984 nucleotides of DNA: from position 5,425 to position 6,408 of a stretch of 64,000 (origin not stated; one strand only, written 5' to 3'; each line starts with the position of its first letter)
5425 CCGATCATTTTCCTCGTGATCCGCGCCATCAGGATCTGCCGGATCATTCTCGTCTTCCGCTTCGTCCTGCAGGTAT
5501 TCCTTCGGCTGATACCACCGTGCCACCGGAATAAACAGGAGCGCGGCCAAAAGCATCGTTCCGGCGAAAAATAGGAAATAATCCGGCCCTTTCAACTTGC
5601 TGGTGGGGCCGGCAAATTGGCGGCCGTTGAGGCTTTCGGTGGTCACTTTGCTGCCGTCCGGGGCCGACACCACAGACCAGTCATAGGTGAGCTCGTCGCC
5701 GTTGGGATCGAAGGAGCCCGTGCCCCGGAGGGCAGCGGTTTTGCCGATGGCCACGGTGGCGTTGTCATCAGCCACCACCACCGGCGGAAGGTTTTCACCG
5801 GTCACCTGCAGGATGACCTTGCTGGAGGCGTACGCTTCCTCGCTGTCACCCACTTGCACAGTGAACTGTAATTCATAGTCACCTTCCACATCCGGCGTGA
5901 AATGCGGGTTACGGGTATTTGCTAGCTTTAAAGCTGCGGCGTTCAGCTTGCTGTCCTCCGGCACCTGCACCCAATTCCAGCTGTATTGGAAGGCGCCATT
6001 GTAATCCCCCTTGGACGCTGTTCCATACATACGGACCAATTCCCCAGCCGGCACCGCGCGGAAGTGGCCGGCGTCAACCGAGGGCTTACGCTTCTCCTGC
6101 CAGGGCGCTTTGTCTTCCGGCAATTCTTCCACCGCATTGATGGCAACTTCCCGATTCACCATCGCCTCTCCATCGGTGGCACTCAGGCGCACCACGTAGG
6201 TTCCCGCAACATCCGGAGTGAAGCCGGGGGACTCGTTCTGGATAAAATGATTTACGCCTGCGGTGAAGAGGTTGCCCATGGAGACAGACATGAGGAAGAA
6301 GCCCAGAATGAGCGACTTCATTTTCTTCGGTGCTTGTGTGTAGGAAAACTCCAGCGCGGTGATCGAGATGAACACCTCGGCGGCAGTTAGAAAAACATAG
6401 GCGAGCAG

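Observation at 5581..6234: Bacterial POT peptide transporter with ~218 aa of PKD/Ig-like repeats inserted between its last two TM helices, possibly as a split domain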

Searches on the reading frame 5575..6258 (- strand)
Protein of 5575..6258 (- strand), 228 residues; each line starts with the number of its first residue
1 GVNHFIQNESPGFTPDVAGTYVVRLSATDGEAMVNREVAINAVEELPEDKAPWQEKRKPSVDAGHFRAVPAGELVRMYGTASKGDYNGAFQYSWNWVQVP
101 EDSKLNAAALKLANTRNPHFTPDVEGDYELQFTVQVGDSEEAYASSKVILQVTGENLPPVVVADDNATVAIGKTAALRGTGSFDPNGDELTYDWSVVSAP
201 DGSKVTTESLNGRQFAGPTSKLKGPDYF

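Call 3: search_protein_families(library=pfam, proteins=[window:5575-6258:-], max_evalue=1)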
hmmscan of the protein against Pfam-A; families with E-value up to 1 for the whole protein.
seq(228 aa): 9 families
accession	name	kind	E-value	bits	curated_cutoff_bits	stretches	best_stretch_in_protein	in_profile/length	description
PF22352.2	K319L-like_PKD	-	7.7e-14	51.9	27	2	72-149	11-81/84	K319L-like, PKD domain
PF18911.6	PKD_4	-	8.5e-10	39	27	2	156-207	1-49/85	PKD domain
PF02010.21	REJ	-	4e-07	29.4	25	1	90-200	14-132/452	REJ domain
PF17963.7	Big_9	-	2.1e-06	28.9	23.6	1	156-226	1-68/89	Bacterial Ig domain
PF21027.3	Sde0182_C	-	9.9e-05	23.3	27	1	176-200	3-27/83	Cellulose-binding protein Sde0182, C-terminal domain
PF00801.26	PKD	-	0.00052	20.4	23.5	0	166-205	8-42/80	PKD domain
PF17803.7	Cadherin_4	-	0.00095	20.1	25.1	1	148-211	3-66/71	Bacterial cadherin-like domain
PF21462.3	PsaS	-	0.014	15.9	27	1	63-107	34-78/112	Ph 6 antigen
PF05345.18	He_PIG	-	0.4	11.6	24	0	16-32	68-84/96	Putative Ig domain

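Call 56: predict_structure(alignment_id=A3)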
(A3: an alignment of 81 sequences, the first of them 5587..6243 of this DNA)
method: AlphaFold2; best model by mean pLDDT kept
length: 219 residues; sequences in the alignment: 81
mean_pLDDT: 95.6   pTM: 0.84
mean pLDDT of the five models: 95.6, 94.7, 94.7, 94.6, 94.3
residues with pLDDT >= 90: 197; 70-90: 20; 50-70: 1; < 50: 1
segments of 3 or more residues with pLDDT < 50: none
pLDDT, mean of each block of 10 residues (from residue 1): 90 98 98 97 85 96 98 97 98 98 98 98 98 96 98 95 93 97 97 98 97 79
secondary structure, 60 per line:
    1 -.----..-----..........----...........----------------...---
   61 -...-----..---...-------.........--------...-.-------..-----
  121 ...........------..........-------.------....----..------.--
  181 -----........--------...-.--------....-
elements in order: E14-23 E28-38 E55-57 E62-64 E75-77 E85-93 E121-131 E138-147 E162-165 E186-193

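Call 58: fold_search(model_id=the predicted structure, library=pdb)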
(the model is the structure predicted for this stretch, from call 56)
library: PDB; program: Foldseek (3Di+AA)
matches with E <= 10: 1750; with E <= 0.001: 5
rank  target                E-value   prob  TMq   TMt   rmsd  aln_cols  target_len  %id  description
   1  2e7m_MODEL_1_A        6.9e-05  1.00  0.36  0.66   7.4       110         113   17  Solution structure of the PKD domain (329-428) from human KIAA0319 (released 2007-07-17)
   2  4nzj                  6.3e-04  1.00  0.30  0.15   5.1       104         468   13  Crystal structure of a putative alpha-galactosidase (BF1418) from Bacteroides fragilis NCTC 9343 at 1.57 A resolution (released 2013-12-25)
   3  4m03                  7.7e-04  1.00  0.32  0.41  19.1       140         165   13  C-terminal fragment(residues 576-751) of binding region of SraP (released 2014-06-18)
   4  2yrl_MODEL_1_A        8.6e-04  1.00  0.32  0.60   4.9       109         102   19  Solution structure of the PKD domain from KIAA 1837 protein (released 2007-10-02)
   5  2yhg                  1.0e-03  1.00  0.35  0.20   3.8       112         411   16  Ab initio phasing of a nucleoside hydrolase-related hypothetical protein from Saccharophagus degradans that is associate (released 2011-08-03)
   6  9e99_J                1.1e-03  1.00  0.31  0.25  17.3       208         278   11  Cryo-EM reconstruction of Escherichia phage N4 capsid (released 2025-02-19)
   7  6ihb_R                1.2e-03  1.00  0.32  0.67   3.8       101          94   20  Adeno-Associated Virus 2 in complex with AAVR (released 2019-03-20)
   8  4m00_A                1.3e-03  1.00  0.32  0.15  19.4       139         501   13  Crystal structure of the ligand binding region of staphylococcal adhesion SraP (released 2014-06-18)
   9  4ogz_A                1.4e-03  1.00  0.31  0.16   4.5       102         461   15  Crystal structure of a putative alpha-galactosidase/melibiase (BF4189) from Bacteroides fragilis NCTC 9343 at 2.00 A r (released 2014-02-05)
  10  6s5w_B                1.4e-03  1.00  0.31  0.58   6.1       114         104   14  Structure of Rib domain 'Rib Long' from Lactobacillus acidophilus (released 2019-12-11)
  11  4m02                  1.9e-03  1.00  0.32  0.40   4.1       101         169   13  Middle fragment(residues 494-663) of the binding region of SraP (released 2014-06-18)
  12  5xwu_A                2.3e-03  0.99  0.30  0.24  24.0       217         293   14  Crystal structure of PTPdelta Ig1-Ig3 in complex with SALM2 LRR-Ig (released 2018-06-06)
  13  2yd8                  2.4e-03  1.00  0.33  0.36  13.6       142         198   18  Crystal structure of the N-terminal Ig1-2 module of Human Receptor Protein Tyrosine Phosphatase LAR in complex with sucr (released 2011-04-13)
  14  9d7z_J                3.1e-03  1.00  0.33  0.39   4.3       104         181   17  Shigella flexneri bacteriophage Moo19 Icosahedral Reconstruction (released 2025-01-15)
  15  1f97                  3.1e-03  1.00  0.33  0.35  15.3       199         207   15  SOLUBLE PART OF THE JUNCTION ADHESION MOLECULE FROM MOUSE (released 2001-01-10)
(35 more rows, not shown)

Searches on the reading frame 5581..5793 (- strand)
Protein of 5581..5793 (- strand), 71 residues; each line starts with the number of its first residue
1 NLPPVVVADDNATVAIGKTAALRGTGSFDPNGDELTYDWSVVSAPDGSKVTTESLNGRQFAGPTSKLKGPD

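Call 15: search_protein_families(library=pfam, proteins=[window:5581-5793:-], max_evalue=1)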
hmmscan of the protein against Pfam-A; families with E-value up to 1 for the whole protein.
seq(71 aa): 6 families
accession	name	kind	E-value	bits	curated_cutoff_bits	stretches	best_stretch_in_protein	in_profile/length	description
PF18911.6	PKD_4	-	6.8e-06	26.5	27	1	1-53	1-50/85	PKD domain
PF22352.2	K319L-like_PKD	-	7.8e-06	26.3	27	1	9-61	2-55/84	K319L-like, PKD domain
PF21027.3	Sde0182_C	-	0.0015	19.6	27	1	21-46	3-28/83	Cellulose-binding protein Sde0182, C-terminal domain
PF17963.7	Big_9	-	0.0021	19.4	23.6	1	1-53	1-51/89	Bacterial Ig domain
PF17803.7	Cadherin_4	-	0.027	15.4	25.1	1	1-57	11-67/71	Bacterial cadherin-like domain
PF02010.21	REJ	-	0.19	10.7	25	1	21-45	103-132/452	REJ domain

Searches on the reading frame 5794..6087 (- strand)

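Call 15: search_protein_families(library=pfam, proteins=[window:5794-6087:-], max_evalue=1)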
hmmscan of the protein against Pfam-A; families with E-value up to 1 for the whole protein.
seq(98 aa): 4 families
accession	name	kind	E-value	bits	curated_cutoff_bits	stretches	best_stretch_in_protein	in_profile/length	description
PF22352.2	K319L-like_PKD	-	7.7e-06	26.3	27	1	15-92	11-81/84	K319L-like, PKD domain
PF21462.3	PsaS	-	0.0043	17.6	27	1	6-51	34-79/112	Ph 6 antigen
PF18911.6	PKD_4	-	0.03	14.8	27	1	1-78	3-69/85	PKD domain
PF17963.7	Big_9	-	0.13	13.6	23.6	1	52-92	47-87/89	Bacterial Ig domain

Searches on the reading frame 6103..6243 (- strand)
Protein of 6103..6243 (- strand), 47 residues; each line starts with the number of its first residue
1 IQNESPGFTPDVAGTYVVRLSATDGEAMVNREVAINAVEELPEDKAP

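Call 15: search_protein_families(library=pfam, proteins=[window:6103-6243:-], max_evalue=1)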
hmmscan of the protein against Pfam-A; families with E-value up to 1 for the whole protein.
seq(47 aa): 1 family
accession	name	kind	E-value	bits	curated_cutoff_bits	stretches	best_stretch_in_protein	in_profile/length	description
PF18981.6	InlK_D3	-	0.15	12.6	25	1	12-35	48-71/75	Internalin K domain (D3/D4)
